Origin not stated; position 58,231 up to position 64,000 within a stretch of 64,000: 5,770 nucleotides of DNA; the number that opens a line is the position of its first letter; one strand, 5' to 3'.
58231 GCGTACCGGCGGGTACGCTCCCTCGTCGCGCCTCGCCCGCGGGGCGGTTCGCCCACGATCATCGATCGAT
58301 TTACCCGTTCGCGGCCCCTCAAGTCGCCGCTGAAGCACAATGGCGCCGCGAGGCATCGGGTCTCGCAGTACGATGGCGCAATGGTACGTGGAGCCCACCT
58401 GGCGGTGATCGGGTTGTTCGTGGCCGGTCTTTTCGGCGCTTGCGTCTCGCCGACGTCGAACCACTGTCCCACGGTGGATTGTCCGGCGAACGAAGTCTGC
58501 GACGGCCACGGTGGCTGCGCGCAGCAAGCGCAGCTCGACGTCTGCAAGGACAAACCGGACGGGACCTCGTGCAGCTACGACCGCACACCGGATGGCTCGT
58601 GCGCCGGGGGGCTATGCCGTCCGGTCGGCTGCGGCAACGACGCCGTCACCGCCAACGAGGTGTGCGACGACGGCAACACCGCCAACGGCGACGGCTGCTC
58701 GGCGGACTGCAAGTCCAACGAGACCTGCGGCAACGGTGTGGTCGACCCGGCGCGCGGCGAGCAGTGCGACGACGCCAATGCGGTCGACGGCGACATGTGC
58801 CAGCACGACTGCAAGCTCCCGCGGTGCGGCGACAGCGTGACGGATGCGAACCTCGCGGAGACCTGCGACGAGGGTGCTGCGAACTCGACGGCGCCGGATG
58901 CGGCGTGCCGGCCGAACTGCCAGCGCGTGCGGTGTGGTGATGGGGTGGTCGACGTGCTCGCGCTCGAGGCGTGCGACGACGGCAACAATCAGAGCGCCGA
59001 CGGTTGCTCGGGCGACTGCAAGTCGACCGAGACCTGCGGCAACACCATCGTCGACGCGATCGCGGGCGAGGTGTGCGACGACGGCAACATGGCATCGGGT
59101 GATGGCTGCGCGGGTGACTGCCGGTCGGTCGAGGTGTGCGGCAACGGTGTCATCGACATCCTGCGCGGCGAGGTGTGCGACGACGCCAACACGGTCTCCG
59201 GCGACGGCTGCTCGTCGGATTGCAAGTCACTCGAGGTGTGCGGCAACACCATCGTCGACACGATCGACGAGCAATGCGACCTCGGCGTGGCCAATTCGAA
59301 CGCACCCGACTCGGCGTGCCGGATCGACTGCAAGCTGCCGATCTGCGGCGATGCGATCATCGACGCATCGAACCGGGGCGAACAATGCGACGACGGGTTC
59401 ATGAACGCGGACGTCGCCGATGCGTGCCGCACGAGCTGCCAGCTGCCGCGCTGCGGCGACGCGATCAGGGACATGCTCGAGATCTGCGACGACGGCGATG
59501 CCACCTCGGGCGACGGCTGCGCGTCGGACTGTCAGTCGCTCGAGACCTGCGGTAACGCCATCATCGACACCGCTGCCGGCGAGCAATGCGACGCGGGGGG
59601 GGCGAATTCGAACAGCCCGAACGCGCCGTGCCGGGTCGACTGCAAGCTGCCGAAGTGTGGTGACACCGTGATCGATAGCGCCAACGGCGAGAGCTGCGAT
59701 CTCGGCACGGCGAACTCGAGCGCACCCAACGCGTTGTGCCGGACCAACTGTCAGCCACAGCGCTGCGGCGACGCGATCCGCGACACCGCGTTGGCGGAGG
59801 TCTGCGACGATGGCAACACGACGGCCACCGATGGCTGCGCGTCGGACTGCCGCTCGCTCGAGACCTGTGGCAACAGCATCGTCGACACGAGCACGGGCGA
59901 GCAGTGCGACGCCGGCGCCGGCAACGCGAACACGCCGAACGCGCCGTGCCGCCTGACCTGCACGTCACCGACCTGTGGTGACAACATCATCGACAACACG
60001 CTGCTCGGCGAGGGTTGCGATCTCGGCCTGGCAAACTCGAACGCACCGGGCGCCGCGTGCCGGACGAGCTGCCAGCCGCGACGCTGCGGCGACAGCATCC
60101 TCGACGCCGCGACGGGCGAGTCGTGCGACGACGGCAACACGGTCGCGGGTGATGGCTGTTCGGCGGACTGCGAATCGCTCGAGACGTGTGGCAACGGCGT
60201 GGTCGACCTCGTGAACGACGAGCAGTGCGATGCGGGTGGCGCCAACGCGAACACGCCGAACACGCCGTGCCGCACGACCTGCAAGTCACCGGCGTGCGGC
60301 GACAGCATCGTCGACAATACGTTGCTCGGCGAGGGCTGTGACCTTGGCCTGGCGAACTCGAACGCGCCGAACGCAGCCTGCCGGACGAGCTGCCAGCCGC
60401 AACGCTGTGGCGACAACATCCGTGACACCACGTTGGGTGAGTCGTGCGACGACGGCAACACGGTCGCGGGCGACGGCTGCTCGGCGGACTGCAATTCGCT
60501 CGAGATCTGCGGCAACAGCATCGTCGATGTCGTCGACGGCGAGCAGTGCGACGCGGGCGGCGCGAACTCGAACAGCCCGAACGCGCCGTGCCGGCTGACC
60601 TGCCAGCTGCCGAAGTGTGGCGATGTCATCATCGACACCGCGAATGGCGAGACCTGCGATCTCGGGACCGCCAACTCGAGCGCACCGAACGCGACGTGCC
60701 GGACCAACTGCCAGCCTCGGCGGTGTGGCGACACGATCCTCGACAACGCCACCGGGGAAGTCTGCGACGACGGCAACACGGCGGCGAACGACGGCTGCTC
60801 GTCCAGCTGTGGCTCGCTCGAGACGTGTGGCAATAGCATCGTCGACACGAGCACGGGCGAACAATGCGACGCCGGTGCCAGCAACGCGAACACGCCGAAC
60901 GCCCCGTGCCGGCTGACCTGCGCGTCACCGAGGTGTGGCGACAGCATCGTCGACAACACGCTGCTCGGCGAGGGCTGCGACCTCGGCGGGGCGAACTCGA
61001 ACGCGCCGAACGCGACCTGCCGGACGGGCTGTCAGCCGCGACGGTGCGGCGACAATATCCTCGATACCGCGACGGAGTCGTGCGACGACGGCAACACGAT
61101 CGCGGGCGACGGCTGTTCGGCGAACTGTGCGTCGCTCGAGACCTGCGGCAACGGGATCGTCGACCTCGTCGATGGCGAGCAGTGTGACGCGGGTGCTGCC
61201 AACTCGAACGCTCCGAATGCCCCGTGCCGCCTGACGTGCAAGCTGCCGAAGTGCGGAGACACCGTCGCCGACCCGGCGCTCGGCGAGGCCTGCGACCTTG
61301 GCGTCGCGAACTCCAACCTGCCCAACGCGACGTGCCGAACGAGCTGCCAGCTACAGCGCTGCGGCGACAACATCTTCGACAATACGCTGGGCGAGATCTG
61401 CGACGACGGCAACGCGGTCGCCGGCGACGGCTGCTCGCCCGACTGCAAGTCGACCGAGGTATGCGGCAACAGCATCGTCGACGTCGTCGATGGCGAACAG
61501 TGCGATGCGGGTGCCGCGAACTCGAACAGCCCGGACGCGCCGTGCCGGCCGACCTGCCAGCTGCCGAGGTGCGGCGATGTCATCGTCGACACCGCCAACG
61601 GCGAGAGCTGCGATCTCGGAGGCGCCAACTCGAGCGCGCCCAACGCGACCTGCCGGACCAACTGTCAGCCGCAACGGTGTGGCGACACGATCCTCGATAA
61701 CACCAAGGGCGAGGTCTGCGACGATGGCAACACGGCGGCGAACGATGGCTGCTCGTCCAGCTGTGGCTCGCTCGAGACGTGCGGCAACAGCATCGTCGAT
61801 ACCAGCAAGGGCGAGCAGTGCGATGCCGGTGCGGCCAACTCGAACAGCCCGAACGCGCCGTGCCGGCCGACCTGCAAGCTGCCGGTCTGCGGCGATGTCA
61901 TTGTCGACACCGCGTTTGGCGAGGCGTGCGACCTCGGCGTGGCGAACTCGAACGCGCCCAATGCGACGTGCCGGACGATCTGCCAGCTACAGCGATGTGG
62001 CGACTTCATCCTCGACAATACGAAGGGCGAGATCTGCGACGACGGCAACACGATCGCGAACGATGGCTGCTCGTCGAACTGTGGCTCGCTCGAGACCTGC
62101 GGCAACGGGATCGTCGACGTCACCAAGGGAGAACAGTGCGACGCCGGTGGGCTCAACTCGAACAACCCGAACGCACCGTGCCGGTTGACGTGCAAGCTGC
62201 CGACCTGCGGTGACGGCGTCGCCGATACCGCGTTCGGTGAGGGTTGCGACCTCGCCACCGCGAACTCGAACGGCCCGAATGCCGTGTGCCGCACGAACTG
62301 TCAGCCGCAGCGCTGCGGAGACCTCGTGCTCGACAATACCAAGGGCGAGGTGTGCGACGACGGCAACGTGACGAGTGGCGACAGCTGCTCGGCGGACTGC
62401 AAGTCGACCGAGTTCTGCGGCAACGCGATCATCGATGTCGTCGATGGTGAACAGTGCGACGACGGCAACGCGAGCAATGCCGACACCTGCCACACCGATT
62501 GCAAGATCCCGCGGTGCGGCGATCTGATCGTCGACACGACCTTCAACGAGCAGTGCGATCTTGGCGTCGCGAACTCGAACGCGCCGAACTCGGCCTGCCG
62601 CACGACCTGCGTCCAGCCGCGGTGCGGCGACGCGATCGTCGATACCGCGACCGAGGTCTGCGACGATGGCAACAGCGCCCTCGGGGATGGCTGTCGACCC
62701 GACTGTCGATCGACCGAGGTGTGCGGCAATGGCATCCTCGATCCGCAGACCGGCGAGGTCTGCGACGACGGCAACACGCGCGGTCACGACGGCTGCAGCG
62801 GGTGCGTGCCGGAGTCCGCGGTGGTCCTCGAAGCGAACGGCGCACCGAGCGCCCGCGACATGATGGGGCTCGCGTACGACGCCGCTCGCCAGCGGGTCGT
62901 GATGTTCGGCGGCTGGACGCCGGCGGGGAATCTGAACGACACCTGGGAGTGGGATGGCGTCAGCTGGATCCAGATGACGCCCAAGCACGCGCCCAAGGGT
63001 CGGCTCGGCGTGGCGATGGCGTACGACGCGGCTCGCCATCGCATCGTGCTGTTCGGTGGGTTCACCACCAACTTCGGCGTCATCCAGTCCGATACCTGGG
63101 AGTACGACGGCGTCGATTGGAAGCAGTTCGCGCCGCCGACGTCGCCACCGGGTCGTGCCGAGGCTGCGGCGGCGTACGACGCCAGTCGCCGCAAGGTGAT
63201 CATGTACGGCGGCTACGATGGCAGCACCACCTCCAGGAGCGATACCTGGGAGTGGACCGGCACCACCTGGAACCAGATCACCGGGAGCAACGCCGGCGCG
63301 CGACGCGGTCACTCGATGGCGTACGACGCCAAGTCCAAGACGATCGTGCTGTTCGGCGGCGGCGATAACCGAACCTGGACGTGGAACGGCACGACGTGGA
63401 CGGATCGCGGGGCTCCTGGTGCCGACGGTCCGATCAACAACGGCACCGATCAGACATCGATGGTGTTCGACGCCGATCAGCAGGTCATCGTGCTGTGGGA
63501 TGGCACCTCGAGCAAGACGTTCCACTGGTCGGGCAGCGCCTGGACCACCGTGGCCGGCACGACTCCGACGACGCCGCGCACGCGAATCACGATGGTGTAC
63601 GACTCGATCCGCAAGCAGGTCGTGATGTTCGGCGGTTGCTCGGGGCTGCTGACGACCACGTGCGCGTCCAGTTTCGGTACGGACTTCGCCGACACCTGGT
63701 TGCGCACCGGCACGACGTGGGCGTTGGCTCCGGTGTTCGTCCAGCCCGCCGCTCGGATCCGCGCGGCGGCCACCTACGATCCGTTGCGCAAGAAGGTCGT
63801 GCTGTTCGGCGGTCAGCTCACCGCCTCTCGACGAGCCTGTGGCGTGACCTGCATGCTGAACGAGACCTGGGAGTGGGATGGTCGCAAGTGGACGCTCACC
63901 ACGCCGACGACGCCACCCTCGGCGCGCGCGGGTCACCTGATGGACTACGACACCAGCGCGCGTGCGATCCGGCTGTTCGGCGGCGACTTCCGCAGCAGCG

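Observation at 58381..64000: Very large surface protein built from ~35 tandem Myxococcus-type cysteine-rich repeats followed by a Kelch-like beta-propeller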

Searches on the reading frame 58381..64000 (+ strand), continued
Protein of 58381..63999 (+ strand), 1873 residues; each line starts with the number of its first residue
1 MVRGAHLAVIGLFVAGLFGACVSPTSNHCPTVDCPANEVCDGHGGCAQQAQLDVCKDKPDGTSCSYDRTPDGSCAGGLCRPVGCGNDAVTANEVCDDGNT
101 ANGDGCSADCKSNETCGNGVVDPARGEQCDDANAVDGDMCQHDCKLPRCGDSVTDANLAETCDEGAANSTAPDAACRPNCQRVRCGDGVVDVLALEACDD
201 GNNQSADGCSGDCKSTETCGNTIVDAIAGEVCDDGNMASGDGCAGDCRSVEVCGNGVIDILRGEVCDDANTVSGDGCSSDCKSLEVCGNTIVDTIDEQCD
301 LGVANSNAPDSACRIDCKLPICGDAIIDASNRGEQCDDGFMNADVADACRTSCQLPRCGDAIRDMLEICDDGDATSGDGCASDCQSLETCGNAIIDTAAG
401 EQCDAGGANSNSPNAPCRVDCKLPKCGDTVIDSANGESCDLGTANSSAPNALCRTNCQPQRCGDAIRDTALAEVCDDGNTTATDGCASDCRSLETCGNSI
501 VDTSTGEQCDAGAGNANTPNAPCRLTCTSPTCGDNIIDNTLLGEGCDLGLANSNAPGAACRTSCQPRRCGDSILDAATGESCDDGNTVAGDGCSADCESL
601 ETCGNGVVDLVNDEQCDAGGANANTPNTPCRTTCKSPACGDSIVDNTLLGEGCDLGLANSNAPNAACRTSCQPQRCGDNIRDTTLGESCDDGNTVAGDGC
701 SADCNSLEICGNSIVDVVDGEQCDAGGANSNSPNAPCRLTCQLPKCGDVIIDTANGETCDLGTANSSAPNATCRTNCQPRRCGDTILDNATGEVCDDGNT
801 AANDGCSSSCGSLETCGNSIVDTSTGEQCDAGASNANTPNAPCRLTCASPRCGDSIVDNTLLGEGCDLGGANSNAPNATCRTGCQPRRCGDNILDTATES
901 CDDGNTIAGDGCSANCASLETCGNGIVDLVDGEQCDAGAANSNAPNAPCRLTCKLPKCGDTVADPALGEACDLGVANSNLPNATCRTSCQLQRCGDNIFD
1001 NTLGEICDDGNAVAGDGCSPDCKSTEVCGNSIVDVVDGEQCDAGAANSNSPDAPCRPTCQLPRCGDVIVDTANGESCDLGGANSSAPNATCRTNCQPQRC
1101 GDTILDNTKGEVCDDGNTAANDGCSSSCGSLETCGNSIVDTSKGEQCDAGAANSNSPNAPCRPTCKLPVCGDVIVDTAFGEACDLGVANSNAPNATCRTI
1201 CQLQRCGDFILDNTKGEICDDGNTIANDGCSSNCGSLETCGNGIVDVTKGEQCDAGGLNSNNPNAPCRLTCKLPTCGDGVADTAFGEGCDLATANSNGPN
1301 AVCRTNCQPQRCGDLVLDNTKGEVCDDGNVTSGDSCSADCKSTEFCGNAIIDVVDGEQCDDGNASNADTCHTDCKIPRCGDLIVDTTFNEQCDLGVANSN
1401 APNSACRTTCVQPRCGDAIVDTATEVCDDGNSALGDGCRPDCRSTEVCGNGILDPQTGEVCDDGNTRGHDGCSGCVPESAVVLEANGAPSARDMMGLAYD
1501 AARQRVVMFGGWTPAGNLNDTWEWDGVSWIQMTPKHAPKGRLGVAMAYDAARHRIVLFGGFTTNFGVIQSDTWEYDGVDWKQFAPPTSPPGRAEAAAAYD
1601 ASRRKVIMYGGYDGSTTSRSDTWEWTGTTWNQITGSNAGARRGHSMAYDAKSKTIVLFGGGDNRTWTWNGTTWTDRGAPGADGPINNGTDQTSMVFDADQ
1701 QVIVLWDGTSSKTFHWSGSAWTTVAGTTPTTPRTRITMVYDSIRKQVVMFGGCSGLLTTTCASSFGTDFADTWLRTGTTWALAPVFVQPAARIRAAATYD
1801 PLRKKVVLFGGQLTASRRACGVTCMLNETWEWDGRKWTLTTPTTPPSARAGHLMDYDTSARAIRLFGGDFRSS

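Call 88: search_protein_families(library=ncbifam, proteins=[P0009, P0001, P0002], max_evalue=0.01)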
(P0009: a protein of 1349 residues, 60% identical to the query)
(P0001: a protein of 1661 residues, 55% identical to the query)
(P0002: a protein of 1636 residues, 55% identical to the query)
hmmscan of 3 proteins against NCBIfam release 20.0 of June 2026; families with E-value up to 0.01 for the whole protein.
P0009 (1349 aa): 2 families
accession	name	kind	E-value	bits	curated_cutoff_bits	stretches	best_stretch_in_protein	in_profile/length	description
TIGR02232.1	myxo_disulf_rpt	repeat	2.7e-78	257.5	20.8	11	100-129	3-32/38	cysteine-rich acidic repeat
TIGR03547.1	muta_rot_YjhT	subfamily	0.0021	17.3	256.35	0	682-728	84-130/346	YjhT family mutarotase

P0001 (1661 aa): 1 family
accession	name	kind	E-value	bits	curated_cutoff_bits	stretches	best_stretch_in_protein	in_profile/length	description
TIGR02232.1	myxo_disulf_rpt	repeat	2.6e-72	238.4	20.8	12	361-390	2-31/38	cysteine-rich acidic repeat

P0002 (1636 aa): 1 family
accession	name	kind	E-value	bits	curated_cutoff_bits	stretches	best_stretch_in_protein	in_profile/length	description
TIGR02232.1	myxo_disulf_rpt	repeat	1.6e-79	261.4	20.8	11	773-803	3-32/38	cysteine-rich acidic repeat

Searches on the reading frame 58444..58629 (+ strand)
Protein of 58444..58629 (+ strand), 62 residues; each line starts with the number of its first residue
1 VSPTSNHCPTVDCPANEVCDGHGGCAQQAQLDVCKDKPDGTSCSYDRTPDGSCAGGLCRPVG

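Call 85: search_protein_representatives(protein=window:58444-58629:+)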
Query: 62 residues. Proteins with E-value up to 0.001 (for the whole library): 47; up to 1e-10: 9; up to 1e-30: 0. The best 47 are listed.
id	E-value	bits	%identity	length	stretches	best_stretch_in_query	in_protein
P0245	2.7e-23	97.3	45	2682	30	38-60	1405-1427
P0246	1.2e-19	85.8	68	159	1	1-62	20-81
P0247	2.4e-19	84.8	57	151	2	1-62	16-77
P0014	3.3e-17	78.1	65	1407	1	1-62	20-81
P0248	1.9e-14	69.3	60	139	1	1-62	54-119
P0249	2.5e-13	65.8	24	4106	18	8-53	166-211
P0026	7.4e-12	61.1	54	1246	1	2-62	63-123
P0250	1.3e-11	60.4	49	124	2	1-62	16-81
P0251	4.0e-11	58.8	64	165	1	5-46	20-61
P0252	3.5e-10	55.8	54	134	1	2-62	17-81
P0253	7.5e-10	54.8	62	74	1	6-47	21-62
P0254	2.9e-09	52.9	32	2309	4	23-54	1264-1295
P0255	3.2e-09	52.8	51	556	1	6-62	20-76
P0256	5.2e-09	52.1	53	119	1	6-60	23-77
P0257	9.7e-09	51.3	60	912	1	2-61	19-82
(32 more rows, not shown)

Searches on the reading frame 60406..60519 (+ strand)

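Call 18: search_protein_families(library=ncbifam, proteins=[window:60406-60519:+], max_evalue=10)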
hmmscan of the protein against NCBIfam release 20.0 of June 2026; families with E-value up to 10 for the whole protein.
seq(38 aa): 1 family
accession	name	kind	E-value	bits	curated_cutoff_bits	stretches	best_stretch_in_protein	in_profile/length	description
TIGR02232.1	myxo_disulf_rpt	repeat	1.1e-10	41.1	20.8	1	1-33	4-33/38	cysteine-rich acidic repeat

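Call 19: search_protein_families(library=pfam, proteins=[window:60406-60519:+], max_evalue=10)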
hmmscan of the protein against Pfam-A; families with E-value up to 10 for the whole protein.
seq(38 aa): 1 family
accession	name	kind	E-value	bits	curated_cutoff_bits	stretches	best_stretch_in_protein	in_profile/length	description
PF13948.11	DUF4215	-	1.5e-05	25.7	27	1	1-30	21-47/47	Domain of unknown function (DUF4215)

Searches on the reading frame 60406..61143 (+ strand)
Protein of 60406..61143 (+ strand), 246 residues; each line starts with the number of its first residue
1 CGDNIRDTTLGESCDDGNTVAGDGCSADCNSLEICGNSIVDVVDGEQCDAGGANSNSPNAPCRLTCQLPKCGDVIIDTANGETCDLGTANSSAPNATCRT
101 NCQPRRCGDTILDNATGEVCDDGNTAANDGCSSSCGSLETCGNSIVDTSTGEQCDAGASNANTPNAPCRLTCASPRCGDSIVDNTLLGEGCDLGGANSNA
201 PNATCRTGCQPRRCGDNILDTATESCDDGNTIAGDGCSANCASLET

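Call 32: predict_structure(alignment_id=A1)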
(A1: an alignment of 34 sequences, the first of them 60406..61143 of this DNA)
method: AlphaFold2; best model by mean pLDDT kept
length: 246 residues; sequences in the alignment: 34
mean_pLDDT: 66.5   pTM: 0.36
mean pLDDT of the five models: 66.5, 60.3, 51.4, 47.3, 38.3
residues with pLDDT >= 90: 0; 70-90: 109; 50-70: 100; < 50: 37
segments of 3 or more residues with pLDDT < 50: 118-150
pLDDT, mean of each block of 10 residues (from residue 1): 56 57 57 67 71 82 83 83 83 82 68 58 45 39 45 58 69 71 66 84 83 75 63 59 56
secondary structure, 60 per line:
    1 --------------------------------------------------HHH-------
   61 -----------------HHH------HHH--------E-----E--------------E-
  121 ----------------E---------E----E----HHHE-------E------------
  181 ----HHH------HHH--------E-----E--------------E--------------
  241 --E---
elements in order:

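Call 34: fold_search(model_id=the predicted structure, library=pdb)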
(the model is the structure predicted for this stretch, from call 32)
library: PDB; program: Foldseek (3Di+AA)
matches with E <= 10: 7; with E <= 0.001: 0
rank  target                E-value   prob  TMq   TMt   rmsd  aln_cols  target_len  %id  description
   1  5y2z_E                2.4e+00  0.08  0.13  0.08   7.1        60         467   30  Crystal structure of human LGI1 EPTP-ADAM22 complex (released 2018-05-02)
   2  5y2z_G                2.4e+00  0.08  0.13  0.08   7.9        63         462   28  Crystal structure of human LGI1 EPTP-ADAM22 complex (released 2018-05-02)
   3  5y2z_I                2.6e+00  0.08  0.13  0.08   7.8        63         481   28  Crystal structure of human LGI1 EPTP-ADAM22 complex (released 2018-05-02)
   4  3g5c_A                3.2e+00  0.06  0.14  0.08   7.5        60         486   28  Structural and biochemical studies on the ectodomain of human ADAM22 (released 2009-08-18)
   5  5y2z_C                3.9e+00  0.06  0.13  0.08   7.9        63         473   28  Crystal structure of human LGI1 EPTP-ADAM22 complex (released 2018-05-02)
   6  5y2z_A                5.1e+00  0.05  0.13  0.08   7.8        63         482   28  Crystal structure of human LGI1 EPTP-ADAM22 complex (released 2018-05-02)
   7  7y5n_C                5.4e+00  0.14  0.10  0.02   1.7        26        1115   58  Structure of 1:1 PAPP-A.ProMBP complex(half map) (released 2023-01-11)

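Call 36: search_solved_structures(query=A1, max_evalue=1, show_alignments=3)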
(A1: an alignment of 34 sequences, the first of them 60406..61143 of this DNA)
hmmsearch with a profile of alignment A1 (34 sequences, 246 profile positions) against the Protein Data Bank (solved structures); distinct sequences matched with E-value up to 1: 0.

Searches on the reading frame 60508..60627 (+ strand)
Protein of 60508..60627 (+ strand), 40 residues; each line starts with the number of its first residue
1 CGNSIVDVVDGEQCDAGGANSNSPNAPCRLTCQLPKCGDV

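Call 18: search_protein_families(library=ncbifam, proteins=[window:60508-60627:+], max_evalue=10)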
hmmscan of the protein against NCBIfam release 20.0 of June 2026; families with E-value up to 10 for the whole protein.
seq(40 aa): 0 families

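Call 19: search_protein_families(library=pfam, proteins=[window:60508-60627:+], max_evalue=10)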
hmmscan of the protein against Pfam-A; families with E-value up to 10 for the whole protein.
seq(40 aa): 1 family
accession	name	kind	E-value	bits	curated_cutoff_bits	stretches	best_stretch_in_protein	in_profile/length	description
PF13948.11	DUF4215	-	0.56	11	27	1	1-33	21-47/47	Domain of unknown function (DUF4215)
